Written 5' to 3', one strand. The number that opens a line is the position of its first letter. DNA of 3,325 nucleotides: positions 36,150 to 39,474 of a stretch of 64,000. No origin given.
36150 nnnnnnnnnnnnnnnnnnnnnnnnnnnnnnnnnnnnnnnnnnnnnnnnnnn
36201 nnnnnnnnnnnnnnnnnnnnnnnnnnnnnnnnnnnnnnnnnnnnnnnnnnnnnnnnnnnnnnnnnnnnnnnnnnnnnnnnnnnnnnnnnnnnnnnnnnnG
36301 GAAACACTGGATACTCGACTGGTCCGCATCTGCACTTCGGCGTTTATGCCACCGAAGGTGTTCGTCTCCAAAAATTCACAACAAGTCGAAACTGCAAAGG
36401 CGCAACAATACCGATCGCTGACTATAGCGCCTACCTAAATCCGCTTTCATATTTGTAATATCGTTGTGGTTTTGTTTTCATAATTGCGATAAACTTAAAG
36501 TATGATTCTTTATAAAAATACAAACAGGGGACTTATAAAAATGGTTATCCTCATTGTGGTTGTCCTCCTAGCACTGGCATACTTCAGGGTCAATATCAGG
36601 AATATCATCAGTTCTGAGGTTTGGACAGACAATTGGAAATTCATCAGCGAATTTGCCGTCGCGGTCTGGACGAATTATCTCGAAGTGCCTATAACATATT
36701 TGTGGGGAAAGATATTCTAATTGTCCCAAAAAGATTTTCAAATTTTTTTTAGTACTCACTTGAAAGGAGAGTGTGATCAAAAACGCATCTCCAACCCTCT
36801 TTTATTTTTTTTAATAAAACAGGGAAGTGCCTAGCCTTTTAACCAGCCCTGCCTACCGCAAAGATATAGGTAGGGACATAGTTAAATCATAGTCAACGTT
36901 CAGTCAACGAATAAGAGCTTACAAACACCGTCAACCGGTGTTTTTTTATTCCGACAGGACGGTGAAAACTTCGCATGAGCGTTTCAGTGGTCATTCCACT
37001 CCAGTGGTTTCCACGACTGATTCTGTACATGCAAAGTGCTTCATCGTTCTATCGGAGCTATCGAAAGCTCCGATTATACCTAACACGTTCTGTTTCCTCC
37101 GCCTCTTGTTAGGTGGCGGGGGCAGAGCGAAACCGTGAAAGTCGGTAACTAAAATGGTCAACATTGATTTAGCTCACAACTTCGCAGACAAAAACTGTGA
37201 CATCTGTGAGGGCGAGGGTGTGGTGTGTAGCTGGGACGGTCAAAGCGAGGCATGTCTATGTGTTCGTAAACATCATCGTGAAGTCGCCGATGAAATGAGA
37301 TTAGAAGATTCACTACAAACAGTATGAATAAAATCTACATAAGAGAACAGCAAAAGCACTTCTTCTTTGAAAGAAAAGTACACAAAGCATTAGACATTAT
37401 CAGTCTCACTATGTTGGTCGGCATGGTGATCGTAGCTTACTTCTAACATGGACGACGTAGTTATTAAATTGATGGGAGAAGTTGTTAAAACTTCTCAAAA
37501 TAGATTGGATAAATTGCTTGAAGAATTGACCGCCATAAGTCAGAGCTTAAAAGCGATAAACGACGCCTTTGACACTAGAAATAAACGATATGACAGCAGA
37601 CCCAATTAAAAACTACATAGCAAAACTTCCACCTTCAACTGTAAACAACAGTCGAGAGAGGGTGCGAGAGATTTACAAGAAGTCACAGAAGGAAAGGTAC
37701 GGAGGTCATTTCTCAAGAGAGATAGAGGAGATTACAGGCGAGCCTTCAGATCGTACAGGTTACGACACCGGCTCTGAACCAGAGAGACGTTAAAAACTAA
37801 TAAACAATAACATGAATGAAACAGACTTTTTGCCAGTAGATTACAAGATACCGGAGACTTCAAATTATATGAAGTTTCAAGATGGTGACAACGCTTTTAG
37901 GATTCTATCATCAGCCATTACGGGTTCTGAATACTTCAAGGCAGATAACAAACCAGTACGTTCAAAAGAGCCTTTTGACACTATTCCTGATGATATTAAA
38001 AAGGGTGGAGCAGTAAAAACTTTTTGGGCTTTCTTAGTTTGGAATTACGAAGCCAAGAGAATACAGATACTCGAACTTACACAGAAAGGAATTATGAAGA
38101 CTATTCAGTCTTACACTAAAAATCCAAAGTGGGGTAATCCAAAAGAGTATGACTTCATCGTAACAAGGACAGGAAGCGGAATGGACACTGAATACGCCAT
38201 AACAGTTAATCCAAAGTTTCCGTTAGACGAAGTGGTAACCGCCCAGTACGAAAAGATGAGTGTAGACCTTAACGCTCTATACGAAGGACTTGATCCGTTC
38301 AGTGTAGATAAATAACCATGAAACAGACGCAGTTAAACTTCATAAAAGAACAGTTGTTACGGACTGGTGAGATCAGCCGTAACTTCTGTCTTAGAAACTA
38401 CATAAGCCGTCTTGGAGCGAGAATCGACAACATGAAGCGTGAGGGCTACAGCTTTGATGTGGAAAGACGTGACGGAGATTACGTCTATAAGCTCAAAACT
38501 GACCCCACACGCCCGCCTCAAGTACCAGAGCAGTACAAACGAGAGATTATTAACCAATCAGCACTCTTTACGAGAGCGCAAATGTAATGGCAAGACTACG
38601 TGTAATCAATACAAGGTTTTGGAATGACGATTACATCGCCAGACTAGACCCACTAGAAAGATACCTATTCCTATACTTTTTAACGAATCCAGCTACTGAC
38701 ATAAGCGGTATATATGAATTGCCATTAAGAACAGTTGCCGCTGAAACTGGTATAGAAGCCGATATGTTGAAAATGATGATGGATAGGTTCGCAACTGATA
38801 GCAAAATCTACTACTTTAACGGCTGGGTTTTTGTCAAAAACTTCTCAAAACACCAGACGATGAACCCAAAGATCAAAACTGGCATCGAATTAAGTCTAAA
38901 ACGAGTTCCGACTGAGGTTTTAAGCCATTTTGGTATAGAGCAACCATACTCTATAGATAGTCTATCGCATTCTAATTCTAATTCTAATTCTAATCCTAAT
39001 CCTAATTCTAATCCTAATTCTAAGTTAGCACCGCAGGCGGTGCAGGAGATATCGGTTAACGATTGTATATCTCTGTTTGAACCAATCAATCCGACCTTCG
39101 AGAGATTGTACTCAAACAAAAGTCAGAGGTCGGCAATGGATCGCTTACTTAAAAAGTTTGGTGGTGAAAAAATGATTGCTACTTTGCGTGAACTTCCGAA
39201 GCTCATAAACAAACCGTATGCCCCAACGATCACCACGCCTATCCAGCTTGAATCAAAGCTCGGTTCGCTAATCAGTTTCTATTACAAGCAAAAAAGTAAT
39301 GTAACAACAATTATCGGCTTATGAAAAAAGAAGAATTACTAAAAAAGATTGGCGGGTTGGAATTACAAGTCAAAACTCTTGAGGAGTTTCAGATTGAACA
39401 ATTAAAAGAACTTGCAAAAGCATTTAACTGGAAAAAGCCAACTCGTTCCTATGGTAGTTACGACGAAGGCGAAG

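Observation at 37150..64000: ~27-kb lambdoid-style phage region adjacent to core genes, with no integrase or tRNA att site in the window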

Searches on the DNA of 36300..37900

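Call 38: search_rna_families(source=window, start=36300, end=37900, threshold=evalue, max_evalue=1, show_alignments=2)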
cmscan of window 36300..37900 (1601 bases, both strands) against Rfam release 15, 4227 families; matches with E-value up to 1: 1.
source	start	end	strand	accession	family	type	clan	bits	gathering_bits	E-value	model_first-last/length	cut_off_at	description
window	36693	36770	+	RF02333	TtnuHACA27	Gene; snRNA; snoRNA; HACA-box;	-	27.1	80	0.99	1-86/86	no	Tetrahymena snoRNA TtnuHACA27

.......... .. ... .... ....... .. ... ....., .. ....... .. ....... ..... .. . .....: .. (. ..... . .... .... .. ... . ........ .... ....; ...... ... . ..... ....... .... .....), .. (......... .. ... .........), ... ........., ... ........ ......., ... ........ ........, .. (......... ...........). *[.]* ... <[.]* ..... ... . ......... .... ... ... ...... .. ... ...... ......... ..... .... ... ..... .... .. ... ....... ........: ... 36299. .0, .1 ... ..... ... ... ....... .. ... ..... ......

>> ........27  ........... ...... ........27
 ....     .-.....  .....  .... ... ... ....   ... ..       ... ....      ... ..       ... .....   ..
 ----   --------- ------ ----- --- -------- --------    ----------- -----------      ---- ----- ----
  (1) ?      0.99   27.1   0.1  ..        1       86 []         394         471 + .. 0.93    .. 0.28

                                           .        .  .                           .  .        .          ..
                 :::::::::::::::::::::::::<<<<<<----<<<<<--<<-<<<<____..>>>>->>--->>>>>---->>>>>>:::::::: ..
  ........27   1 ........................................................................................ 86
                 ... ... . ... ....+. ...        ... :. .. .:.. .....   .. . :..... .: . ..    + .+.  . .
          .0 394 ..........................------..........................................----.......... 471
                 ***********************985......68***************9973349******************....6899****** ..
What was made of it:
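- Checked: In the junction region the only Rfam match is a chance-level hit, E 0.99 (call 38).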

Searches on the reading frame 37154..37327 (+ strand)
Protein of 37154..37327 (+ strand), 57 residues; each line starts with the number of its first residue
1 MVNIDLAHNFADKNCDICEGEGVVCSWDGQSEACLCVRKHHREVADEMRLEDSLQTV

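Call 75: search_protein_families(library=pfam, alignment_id=A2, max_evalue=0.05)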
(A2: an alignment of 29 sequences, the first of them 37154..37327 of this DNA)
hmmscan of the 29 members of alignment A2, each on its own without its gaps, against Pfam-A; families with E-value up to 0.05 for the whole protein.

A. member 1, window:37154-37327:+ (57 aa): 0 families

B. families by the number of members that match (of 29 scanned): 15 families
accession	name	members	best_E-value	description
PF16417.11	CNOT1_TTP_bind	1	0.0011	CCR4-NOT transcription complex subunit 1 TTP binding domain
PF09723.15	Zn_ribbon_8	1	0.002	Zinc ribbon domain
PF24888.1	DUF7741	1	0.0021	Domain of unknown function (DUF7741)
PF14206.11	Cys_rich_CPCC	1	0.0045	Cysteine-rich CPCC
PF14145.11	YrhK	1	0.005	YrhK-like protein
PF14369.11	Zn_ribbon_19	1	0.0062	zinc-ribbon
PF01519.22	DUF16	1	0.0081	Protein of unknown function DUF16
PF01166.23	TSC22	1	0.0081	TSC-22/dip/bun family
PF13453.11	Zn_ribbon_TFIIB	1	0.011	Transcription factor zinc-finger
PF00170.26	bZIP_1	1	0.012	bZIP transcription factor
PF04720.17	PDDEXK_6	1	0.023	PDDEXK-like family of unknown function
PF14090.12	HTH_39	1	0.024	Winged helix-turn-helix domain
PF21349.2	RUBY_RBDX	1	0.027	Rubrerythrin, rubredoxin-like domain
PF16473.11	Rv2179c-like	1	0.038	3'-5' exoribonuclease Rv2179c-like domain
PF25114.1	AtTam38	1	0.045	AtTam38 family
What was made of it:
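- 37154..37793 (+): Four small ORFs of unknown function at the start of the phage early region. No significant Pfam hits (call 75).
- Checked: HTH_39 for 38318-38587 reaches only E = 0.024 (call 75).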

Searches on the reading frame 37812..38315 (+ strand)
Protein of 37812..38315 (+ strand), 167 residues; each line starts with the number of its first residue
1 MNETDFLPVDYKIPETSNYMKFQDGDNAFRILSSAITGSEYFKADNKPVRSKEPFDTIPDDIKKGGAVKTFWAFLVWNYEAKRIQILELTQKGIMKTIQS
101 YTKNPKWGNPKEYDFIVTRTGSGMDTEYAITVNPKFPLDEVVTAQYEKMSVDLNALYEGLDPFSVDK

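Call 5: search_protein_families(library=pfam, proteins=[window:37812-38315:+], max_evalue=0.01)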
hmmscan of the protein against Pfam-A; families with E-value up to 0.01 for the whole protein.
window:37812-38315:+ (167 aa): 1 family
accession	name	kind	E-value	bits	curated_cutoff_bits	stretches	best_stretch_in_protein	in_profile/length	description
PF25610.1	HR1_TOCA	-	0.001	19.8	27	1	82-114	27-59/90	TOCA family HR1 domain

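Call 8: search_protein_families(library=phrogs, proteins=[window:37812-38315:+], max_evalue=0.001)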
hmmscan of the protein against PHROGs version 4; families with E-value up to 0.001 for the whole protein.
window:37812-38315:+ (167 aa): 3 families
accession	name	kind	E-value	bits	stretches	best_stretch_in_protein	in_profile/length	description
phrog_8542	-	unknown function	1.3e-22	81.6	1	66-156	116-211/298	-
phrog_1192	-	DNA, RNA and nucleotide metabolism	1.5e-09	38.7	1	80-157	134-216/326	single strand DNA binding protein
phrog_1607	-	DNA, RNA and nucleotide metabolism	2.9e-08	34.7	1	89-134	119-174/285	single strand DNA binding protein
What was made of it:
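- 37812..38315 (+): SSB-like protein. phrog_8542 1.3e-22 and phrog_1192 (SSB) 1.5e-9 (call 8).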

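Call 100: find_related_loci(query=window:37812-38315:+, collection=viral_contigs, flank=10000)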
Query window:37812-38315:+ (167 aa) in viral_contigs; peptide patterns used: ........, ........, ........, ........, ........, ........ (x = any residue, [..] = any of these).
9 stretches matched a pattern; 8 encode a relative of the query (tblastn E <= 1e-3); 8 distinct loci.
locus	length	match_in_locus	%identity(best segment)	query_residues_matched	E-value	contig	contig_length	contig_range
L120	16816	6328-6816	71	5-166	2e-76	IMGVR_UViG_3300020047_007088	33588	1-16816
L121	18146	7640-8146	50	4-166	9e-53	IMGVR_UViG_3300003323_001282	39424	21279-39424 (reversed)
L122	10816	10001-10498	50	5-165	5e-51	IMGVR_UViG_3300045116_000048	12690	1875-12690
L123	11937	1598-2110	46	5-165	1e-42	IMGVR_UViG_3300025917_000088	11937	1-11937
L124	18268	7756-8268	46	5-165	1e-42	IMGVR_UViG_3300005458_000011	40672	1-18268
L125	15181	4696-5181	49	2-165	7e-40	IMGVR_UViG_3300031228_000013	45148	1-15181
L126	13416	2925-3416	43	1-166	2e-34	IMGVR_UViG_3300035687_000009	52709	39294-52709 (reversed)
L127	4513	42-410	36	43-163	7e-22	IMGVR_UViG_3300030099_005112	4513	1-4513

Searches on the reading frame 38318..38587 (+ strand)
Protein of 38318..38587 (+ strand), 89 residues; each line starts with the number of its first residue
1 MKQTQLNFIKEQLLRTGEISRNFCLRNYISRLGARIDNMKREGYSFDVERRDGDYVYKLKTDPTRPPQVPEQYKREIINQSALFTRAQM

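Call 5: search_protein_families(library=pfam, proteins=[window:38318-38587:+], max_evalue=0.01)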
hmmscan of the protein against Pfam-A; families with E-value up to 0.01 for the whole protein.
window:38318-38587:+ (89 aa): 0 families

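Call 8: search_protein_families(library=phrogs, proteins=[window:38318-38587:+], max_evalue=0.001)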
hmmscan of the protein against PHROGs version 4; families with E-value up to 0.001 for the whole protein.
window:38318-38587:+ (89 aa): 1 family
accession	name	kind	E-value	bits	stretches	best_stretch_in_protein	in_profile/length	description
phrog_4973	-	unknown function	3.6e-05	24.7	1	2-60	66-131/149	-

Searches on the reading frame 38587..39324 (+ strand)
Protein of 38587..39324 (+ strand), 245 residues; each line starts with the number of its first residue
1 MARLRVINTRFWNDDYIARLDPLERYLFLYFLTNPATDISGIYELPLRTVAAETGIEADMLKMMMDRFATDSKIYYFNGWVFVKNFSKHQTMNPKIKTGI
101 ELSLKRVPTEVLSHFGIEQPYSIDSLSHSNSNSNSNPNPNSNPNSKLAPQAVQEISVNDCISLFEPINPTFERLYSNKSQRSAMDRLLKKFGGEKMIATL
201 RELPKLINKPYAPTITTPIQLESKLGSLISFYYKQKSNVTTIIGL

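Call 5: search_protein_families(library=pfam, proteins=[window:38587-39324:+], max_evalue=0.01)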
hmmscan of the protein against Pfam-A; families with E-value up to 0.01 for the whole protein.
window:38587-39324:+ (245 aa): 0 families

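Call 8: search_protein_families(library=phrogs, proteins=[window:38587-39324:+], max_evalue=0.001)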
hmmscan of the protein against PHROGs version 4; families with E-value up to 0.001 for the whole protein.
window:38587-39324:+ (245 aa): 3 families
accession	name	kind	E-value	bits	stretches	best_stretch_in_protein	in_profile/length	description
phrog_6251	-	DNA, RNA and nucleotide metabolism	6e-15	56.5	1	1-108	1-114/284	replisome organizer DnaA-like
phrog_1701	-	DNA, RNA and nucleotide metabolism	1.1e-14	56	1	1-93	1-96/323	DnaD-like helicase loader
phrog_25711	-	unknown function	4.7e-05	24.6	1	2-101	4-107/164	-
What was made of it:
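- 38587..39324 (+): Replisome organizer / DnaD-like helicase loader, with an SN/PN low-complexity linker. phrog_6251 6e-15 and phrog_1701 1.1e-14 (call 8).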

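Call 26: find_encoding_contigs(protein=window:38587-39324:+, flank=10000, max_places=6)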
Protein window:38587-39324:+ (245 aa): 1 contig read that carries it; 1 place shown.
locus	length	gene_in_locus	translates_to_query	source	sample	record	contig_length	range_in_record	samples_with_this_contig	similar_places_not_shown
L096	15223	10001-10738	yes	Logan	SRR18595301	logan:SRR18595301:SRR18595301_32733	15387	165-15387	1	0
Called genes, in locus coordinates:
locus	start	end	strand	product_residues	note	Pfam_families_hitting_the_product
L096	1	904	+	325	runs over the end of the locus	PF00579:tRNA-synt_1b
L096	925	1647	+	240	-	PF02616:SMC_ScpA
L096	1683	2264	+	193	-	PF04079:SMC_ScpB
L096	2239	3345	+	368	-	PF01098:FTSW_RODA_SPOVE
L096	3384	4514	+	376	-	PF03033:Glyco_transf_28, PF04101:Glyco_tran_28_C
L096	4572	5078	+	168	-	PF23951:DUF7282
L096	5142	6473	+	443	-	PF00749:tRNA-synt_1c, PF19269:Anticodon_2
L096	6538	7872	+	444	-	PF15619:Lebercilin (faint), PF01551:Peptidase_M23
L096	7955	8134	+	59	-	-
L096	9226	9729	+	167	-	-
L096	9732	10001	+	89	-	-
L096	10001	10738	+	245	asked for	-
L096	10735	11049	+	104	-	-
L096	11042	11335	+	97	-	-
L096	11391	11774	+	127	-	-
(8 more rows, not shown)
